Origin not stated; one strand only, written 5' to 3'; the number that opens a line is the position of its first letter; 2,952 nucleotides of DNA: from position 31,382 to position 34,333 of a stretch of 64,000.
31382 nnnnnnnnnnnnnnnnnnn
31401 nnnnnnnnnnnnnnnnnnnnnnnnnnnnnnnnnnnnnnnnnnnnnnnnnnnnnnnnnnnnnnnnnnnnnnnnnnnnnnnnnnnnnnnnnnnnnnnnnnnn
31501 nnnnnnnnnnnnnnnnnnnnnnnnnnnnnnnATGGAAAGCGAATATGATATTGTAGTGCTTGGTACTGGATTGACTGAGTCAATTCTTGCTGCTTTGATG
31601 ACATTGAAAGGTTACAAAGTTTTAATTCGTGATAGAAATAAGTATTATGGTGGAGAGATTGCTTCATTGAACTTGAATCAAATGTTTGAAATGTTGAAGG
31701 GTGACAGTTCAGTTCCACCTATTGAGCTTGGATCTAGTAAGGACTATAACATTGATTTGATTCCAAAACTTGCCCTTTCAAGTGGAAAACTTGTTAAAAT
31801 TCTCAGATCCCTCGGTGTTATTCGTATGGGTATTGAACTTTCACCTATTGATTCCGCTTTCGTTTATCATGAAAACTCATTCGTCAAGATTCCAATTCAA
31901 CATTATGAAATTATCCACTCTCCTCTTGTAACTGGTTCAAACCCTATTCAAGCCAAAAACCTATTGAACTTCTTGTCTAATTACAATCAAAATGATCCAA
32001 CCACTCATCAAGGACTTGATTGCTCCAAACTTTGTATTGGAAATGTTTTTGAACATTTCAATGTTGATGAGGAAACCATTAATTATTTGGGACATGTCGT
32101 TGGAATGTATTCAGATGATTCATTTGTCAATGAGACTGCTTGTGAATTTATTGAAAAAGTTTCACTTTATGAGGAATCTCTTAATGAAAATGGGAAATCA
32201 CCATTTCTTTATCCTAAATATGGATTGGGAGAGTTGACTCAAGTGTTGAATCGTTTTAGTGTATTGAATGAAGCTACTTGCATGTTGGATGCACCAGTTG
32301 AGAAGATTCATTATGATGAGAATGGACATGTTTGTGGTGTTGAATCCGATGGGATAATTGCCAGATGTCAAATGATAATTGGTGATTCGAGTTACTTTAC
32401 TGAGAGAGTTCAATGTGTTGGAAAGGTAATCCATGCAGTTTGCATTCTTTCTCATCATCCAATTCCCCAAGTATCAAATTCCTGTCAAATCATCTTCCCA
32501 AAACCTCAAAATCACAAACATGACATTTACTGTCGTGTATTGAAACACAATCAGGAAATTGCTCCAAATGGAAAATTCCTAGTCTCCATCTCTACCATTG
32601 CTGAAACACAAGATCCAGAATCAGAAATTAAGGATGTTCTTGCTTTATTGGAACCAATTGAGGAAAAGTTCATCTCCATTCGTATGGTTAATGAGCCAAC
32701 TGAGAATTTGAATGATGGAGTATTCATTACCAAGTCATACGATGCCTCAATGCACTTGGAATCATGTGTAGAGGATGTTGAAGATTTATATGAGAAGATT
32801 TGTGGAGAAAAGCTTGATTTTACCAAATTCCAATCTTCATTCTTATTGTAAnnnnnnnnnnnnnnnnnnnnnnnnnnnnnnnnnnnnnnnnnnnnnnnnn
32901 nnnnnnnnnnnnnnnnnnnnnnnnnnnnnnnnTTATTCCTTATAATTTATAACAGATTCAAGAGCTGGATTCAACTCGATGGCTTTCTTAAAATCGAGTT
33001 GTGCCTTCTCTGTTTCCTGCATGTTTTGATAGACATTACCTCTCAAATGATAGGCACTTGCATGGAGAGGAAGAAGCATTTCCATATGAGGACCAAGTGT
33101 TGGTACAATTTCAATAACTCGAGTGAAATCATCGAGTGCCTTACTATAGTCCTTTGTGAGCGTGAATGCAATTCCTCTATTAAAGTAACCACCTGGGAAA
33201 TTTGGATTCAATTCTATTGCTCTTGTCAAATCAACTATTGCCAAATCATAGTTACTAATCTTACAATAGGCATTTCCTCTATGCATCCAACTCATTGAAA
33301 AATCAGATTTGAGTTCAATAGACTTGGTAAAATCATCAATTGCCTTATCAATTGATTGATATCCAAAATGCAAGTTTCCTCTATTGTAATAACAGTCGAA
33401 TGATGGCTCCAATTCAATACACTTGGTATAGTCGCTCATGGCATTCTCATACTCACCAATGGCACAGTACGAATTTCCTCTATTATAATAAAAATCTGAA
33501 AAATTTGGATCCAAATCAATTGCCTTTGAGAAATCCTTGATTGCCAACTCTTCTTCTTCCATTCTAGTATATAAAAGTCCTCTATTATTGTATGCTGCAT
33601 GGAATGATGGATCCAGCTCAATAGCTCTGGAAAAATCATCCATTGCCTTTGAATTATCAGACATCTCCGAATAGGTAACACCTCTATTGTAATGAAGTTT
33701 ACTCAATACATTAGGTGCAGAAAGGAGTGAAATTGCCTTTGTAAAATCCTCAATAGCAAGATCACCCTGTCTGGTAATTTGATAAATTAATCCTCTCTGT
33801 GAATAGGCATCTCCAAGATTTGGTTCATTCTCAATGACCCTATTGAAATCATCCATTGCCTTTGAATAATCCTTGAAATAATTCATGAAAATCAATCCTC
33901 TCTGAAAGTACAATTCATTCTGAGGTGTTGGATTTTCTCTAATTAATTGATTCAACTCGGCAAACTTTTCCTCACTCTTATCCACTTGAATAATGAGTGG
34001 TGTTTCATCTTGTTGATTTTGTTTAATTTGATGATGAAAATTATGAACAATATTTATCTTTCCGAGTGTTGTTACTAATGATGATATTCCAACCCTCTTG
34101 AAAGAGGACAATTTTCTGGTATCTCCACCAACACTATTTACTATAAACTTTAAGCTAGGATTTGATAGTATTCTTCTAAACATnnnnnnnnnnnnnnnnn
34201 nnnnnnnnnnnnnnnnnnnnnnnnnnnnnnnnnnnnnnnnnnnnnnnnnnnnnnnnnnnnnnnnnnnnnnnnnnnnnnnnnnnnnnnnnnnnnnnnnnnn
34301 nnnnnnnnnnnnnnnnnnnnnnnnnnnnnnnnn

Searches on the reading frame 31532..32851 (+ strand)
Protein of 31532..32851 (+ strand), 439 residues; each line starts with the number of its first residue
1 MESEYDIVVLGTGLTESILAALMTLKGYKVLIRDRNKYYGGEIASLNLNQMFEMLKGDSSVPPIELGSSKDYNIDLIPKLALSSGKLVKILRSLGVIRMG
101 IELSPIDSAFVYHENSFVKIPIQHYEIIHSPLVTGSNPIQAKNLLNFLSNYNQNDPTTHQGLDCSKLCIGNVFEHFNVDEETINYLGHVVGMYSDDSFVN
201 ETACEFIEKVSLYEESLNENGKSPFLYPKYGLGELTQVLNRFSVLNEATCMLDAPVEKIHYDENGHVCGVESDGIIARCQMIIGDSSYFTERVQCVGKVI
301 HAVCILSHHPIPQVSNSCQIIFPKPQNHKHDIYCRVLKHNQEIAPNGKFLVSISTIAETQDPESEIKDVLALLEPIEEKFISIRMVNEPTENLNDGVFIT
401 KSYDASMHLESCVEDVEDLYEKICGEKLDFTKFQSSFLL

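Call 67: search_protein_families(library=pfam, proteins=[window:31532-32851:+], max_evalue=0.001)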
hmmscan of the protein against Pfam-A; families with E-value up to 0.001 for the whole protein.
window:31532-32851:+ (439 aa): 1 family
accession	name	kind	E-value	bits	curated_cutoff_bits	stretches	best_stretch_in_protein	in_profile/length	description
PF00996.24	GDI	-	4.3e-137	457.6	23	1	1-433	1-434/436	GDP dissociation inhibitor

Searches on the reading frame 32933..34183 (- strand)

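Call 67: search_protein_families(library=pfam, proteins=[window:32933-34183:-], max_evalue=0.001)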
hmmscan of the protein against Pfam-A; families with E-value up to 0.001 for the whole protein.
window:32933-34183:- (416 aa): 20 families
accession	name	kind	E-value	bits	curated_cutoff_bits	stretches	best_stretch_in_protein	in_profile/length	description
PF00515.34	TPR_1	-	4.1e-80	261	27.8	8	196-228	2-34/34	Tetratricopeptide repeat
PF07719.23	TPR_2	-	1.1e-56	184.7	27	5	375-407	1-33/34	Tetratricopeptide repeat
PF13181.12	TPR_8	-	1.2e-49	162.7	25.7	4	375-407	1-33/34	Tetratricopeptide repeat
PF13414.12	TPR_11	-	6.2e-38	128.7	26.8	4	303-340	1-38/42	TPR repeat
PF13431.12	TPR_17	-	6.2e-35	117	24.4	1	218-248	2-32/34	Tetratricopeptide repeat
PF13174.12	TPR_6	-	2.7e-21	75.1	26.3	0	92-122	3-32/33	Tetratricopeptide repeat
PF13424.12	TPR_12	-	5.3e-21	75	30.1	0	125-191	4-75/77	Tetratricopeptide repeat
PF13371.12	TPR_9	-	2.7e-20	72.6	35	1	171-227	5-61/73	Tetratricopeptide repeat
PF13432.12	TPR_16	-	7.1e-14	52.4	32.7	0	165-227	1-63/65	Tetratricopeptide repeat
PF13428.12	TPR_14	-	1.4e-11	44.3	23.5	0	299-336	4-41/44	Tetratricopeptide repeat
PF25575.1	TPR_BSK1_C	-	7.8e-09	35.9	42.2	0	104-153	56-106/118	Serine/threonine-protein kinase BSK1-like, TPR repeats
PF12569.14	NatA_aux_su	-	1.5e-06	27.9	33.3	0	98-142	200-242/515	N-terminal acetyltransferase A, auxiliary subunit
PF13374.12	TPR_10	-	4.2e-06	27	27.5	0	375-404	2-31/42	Tetratricopeptide repeat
PF23914.1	TPR_CcmH_CycH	-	5.1e-06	26.9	42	0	296-328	50-82/158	Cytochrome c-type biogenesis protein H TPR domain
PF01239.28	PPTA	-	4.4e-05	23.4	29.5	0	179-208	3-32/32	Protein prenyltransferase alpha subunit repeat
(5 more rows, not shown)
